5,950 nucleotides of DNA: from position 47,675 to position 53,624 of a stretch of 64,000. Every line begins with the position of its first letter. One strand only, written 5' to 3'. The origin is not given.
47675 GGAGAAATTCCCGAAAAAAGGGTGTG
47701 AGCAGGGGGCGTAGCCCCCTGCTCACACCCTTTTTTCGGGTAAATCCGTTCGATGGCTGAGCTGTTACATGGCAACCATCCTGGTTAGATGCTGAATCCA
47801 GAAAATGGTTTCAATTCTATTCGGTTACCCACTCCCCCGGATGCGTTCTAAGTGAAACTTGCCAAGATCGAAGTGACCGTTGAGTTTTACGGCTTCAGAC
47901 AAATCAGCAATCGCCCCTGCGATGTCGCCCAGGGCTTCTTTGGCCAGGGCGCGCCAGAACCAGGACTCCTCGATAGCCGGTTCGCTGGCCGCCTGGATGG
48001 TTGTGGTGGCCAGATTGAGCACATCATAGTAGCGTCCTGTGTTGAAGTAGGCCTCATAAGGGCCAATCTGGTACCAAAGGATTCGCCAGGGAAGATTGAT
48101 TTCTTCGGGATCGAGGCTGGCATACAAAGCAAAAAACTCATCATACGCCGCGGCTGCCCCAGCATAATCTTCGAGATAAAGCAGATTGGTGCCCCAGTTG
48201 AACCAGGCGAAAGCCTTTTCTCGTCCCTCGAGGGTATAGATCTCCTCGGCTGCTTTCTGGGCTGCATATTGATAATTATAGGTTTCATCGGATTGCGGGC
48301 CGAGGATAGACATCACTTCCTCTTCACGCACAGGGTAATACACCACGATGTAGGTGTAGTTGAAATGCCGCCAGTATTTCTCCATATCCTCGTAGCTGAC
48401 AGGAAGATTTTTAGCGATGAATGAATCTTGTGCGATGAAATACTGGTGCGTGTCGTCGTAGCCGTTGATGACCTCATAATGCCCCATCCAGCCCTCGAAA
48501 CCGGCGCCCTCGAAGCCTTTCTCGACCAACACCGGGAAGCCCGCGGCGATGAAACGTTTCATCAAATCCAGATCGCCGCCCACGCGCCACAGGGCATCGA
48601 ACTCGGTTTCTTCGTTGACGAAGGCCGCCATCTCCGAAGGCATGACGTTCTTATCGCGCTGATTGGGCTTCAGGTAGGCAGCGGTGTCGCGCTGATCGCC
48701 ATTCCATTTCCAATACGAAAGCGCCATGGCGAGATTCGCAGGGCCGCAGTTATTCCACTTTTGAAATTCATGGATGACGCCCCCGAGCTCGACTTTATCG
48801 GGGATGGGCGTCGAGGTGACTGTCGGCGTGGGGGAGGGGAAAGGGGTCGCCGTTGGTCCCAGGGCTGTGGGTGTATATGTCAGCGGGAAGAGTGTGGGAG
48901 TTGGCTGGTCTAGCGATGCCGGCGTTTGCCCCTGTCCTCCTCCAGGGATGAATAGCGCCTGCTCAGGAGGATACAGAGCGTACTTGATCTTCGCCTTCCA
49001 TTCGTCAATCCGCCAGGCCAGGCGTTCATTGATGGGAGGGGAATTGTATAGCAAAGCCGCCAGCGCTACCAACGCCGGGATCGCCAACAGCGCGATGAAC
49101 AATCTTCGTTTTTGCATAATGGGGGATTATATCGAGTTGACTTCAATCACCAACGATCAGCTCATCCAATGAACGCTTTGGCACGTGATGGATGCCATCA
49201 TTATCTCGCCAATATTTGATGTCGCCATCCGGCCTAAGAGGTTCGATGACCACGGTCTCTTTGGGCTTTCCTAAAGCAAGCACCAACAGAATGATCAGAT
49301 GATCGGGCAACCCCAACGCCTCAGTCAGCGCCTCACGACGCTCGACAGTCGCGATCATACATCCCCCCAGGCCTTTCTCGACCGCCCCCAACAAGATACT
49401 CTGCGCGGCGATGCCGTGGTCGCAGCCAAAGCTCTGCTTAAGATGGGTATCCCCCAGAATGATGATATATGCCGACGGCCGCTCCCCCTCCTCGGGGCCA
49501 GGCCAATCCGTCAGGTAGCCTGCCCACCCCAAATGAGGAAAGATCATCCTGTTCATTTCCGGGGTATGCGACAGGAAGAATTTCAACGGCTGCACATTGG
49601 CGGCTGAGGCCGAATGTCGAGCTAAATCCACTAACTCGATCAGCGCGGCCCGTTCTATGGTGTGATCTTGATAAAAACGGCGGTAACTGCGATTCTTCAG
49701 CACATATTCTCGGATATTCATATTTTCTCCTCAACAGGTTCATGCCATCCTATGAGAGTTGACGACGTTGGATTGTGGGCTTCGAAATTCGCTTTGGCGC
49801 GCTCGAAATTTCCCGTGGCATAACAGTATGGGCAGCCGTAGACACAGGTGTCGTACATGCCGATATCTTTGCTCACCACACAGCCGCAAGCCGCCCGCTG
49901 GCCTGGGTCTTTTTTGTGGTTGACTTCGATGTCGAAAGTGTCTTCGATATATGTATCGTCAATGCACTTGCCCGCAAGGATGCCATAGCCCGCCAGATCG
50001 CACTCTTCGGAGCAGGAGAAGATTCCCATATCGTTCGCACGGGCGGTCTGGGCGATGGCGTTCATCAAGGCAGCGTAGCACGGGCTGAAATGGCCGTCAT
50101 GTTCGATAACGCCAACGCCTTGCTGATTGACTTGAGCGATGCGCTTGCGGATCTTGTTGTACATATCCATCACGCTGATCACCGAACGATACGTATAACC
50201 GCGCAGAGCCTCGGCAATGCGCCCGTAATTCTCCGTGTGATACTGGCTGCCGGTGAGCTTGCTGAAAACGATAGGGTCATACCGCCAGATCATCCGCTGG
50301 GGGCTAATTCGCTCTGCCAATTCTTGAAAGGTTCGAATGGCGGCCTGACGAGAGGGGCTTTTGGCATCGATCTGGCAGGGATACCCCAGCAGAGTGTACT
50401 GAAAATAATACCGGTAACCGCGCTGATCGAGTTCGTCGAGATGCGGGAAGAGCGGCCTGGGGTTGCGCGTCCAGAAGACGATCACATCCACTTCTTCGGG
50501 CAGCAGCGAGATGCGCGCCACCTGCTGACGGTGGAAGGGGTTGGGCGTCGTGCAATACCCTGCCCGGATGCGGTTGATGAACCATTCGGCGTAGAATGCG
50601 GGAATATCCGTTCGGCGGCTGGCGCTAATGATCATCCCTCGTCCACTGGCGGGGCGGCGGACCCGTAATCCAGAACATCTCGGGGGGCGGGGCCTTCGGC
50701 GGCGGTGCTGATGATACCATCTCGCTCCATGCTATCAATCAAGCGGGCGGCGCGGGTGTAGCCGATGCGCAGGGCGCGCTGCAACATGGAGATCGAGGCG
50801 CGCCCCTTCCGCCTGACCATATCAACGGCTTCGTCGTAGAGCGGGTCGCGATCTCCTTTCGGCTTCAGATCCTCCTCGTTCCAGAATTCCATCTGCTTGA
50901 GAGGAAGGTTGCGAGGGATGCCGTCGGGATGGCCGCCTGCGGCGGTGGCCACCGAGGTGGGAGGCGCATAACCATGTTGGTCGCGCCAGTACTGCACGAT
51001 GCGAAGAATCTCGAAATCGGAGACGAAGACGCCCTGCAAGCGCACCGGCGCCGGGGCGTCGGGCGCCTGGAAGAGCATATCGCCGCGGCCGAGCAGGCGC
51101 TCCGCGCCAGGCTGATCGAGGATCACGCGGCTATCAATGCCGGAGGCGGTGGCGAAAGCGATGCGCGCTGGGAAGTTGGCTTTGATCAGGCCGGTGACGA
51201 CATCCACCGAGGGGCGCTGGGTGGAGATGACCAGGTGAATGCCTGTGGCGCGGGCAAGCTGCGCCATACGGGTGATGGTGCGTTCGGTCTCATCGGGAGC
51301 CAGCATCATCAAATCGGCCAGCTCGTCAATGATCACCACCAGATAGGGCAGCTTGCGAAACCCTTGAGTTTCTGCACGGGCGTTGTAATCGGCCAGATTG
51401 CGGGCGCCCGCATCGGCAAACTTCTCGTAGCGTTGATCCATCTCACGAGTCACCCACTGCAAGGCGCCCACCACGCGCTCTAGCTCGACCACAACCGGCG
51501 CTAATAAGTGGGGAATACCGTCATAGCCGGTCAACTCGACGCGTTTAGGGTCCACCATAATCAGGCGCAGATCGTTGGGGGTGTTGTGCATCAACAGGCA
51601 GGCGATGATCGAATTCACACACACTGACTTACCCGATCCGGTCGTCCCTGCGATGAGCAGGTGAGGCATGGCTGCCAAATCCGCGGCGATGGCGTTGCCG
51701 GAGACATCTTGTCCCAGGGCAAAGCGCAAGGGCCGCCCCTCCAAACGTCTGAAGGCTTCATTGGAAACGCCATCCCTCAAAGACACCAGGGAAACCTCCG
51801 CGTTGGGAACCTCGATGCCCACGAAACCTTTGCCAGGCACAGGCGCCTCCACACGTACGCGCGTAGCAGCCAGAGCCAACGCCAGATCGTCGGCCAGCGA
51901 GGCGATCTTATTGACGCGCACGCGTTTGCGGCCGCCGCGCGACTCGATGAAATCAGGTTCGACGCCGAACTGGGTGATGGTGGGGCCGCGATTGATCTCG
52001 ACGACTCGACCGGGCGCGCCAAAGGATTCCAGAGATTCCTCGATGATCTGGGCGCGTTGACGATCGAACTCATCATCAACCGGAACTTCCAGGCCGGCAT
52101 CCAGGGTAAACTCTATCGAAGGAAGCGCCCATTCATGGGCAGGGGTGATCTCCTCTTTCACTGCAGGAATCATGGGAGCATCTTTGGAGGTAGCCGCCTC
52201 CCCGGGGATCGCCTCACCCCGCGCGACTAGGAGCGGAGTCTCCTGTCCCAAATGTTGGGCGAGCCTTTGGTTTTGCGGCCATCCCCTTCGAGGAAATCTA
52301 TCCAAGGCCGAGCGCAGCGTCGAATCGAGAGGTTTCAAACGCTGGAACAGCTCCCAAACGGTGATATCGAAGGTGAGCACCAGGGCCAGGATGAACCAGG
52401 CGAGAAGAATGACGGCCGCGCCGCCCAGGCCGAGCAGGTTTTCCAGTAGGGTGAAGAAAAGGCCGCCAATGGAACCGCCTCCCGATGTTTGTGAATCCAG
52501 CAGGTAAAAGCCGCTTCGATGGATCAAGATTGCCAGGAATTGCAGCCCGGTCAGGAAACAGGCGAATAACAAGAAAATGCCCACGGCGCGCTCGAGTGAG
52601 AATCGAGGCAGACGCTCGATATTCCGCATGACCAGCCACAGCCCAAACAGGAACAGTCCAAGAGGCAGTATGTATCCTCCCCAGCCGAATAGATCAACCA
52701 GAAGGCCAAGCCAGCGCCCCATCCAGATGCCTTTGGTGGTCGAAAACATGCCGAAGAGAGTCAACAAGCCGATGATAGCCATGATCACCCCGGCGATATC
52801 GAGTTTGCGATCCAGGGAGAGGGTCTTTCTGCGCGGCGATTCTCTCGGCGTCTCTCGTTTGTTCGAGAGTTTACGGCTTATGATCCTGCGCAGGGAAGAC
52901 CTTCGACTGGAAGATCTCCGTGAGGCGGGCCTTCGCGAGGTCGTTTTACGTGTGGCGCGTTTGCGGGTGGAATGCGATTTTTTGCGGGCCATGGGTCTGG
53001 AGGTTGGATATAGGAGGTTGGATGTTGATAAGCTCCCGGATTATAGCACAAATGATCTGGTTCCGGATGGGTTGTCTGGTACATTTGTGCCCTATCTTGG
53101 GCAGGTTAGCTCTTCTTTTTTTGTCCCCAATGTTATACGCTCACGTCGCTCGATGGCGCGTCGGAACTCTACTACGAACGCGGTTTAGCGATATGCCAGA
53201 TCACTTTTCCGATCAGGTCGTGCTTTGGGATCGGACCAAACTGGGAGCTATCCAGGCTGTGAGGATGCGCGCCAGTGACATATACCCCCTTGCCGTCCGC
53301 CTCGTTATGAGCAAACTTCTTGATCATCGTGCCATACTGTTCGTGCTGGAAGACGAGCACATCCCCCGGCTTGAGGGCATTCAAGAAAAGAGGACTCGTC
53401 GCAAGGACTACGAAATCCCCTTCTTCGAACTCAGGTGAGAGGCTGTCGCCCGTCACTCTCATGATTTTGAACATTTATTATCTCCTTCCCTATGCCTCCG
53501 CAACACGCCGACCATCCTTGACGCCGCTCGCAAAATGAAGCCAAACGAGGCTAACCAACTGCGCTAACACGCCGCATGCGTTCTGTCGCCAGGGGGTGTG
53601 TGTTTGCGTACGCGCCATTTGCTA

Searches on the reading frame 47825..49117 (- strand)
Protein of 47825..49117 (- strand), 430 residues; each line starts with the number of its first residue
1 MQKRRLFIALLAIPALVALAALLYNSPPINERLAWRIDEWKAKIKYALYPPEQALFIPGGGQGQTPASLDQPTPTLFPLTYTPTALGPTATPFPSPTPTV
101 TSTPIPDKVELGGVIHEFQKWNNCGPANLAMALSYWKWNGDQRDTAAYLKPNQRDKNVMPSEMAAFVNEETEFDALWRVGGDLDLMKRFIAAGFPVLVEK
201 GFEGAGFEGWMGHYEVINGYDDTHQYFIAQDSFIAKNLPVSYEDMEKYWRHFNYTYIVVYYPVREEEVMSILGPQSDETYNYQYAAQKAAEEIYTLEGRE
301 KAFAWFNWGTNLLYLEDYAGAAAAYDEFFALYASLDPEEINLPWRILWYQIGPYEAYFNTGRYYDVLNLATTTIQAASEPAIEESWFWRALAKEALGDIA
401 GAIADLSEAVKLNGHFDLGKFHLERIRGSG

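Call 25: search_protein_families(library=pfam, proteins=[window:47825-49117:-], max_evalue=0.001)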
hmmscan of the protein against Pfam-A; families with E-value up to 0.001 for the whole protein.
window:47825-49117:- (430 aa): 4 families
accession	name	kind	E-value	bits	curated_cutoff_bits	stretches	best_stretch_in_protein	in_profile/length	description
PF13529.12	Peptidase_C39_2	-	1.2e-10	42.5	24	1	115-232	4-142/143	Peptidase_C39 like family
PF07719.23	TPR_2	-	2.3e-06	27.7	27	0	384-414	2-32/34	Tetratricopeptide repeat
PF00515.34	TPR_1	-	0.00054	20.1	27.8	0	384-415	2-33/34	Tetratricopeptide repeat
PF13432.12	TPR_16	-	0.0006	20.7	32.7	0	307-334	2-28/65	Tetratricopeptide repeat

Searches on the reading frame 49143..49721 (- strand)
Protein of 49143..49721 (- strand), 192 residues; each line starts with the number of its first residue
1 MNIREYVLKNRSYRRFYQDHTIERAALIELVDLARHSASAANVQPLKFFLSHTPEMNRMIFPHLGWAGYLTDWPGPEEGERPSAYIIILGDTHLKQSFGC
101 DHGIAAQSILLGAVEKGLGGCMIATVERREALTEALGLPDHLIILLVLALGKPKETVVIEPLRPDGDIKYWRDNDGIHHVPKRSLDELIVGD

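Call 25: search_protein_families(library=pfam, proteins=[window:49143-49721:-], max_evalue=0.001)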
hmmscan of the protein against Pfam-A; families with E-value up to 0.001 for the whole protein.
window:49143-49721:- (192 aa): 2 families
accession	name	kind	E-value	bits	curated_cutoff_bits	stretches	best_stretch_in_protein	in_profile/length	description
PF00881.29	Nitroreductase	-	1.1e-15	58.6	23.5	2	101-152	118-167/167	Nitroreductase family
PF14512.11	TM1586_NiRdase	-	1.8e-05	24.9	27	0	83-158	67-138/215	Putative TM nitroreductase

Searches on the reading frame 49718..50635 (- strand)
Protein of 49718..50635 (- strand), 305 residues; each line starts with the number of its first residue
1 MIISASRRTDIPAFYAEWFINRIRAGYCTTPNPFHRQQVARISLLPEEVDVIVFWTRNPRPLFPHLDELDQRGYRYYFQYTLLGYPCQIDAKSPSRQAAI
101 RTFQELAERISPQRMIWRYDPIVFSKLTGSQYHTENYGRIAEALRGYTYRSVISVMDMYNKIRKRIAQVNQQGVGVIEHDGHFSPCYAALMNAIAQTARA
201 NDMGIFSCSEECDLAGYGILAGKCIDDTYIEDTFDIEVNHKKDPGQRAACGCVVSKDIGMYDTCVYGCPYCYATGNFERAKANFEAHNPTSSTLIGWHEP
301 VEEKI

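Call 25: search_protein_families(library=pfam, proteins=[window:49718-50635:-], max_evalue=0.001)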
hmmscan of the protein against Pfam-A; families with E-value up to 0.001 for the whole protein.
window:49718-50635:- (305 aa): 1 family
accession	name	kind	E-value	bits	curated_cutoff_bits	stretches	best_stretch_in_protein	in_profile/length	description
PF08902.16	DUF1848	-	4.5e-95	318.9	30.5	1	2-273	1-262/262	Domain of unknown function (DUF1848)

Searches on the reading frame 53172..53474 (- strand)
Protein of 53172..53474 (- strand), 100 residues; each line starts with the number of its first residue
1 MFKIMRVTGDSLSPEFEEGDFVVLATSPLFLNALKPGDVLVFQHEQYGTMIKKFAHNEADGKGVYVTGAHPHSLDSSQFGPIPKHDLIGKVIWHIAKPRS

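Call 3: search_protein_families(library=pfam, proteins=[window:53172-53474:-], max_evalue=1)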
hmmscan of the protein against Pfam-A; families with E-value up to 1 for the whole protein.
window:53172-53474:- (100 aa): 2 families
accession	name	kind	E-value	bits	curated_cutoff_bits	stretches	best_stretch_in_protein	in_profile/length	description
PF10502.14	Peptidase_S26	-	6.4e-08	33.2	22.9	2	64-93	135-165/168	Signal peptidase, peptidase S26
PF00717.28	Peptidase_S24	-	3.3e-06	27.2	23.3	1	4-91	37-115/116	Peptidase S24-like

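Call 46: search_protein_families(library=ncbifam, proteins=[window:53172-53474:-], max_evalue=0.001)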
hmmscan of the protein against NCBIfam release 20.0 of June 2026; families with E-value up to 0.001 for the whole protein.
window:53172-53474:- (100 aa): 4 families
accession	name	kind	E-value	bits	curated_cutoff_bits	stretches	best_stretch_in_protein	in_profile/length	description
TIGR02754.1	sod_Ni_protease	equivalog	5.9e-13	49.1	63.25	1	6-93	2-90/90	nickel-type superoxide dismutase maturation protease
TIGR02227.1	sigpep_I_bact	equivalog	5.8e-10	39.3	47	1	2-53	20-73/162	signal peptidase I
TIGR02228.1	sigpep_I_arch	equivalog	3e-07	30.4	51.85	1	4-92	34-119/158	signal peptidase I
TIGR02771.1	TraF_Ti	equivalog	0.00018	21.1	100.25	1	18-91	92-165/171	conjugative transfer signal peptidase TraF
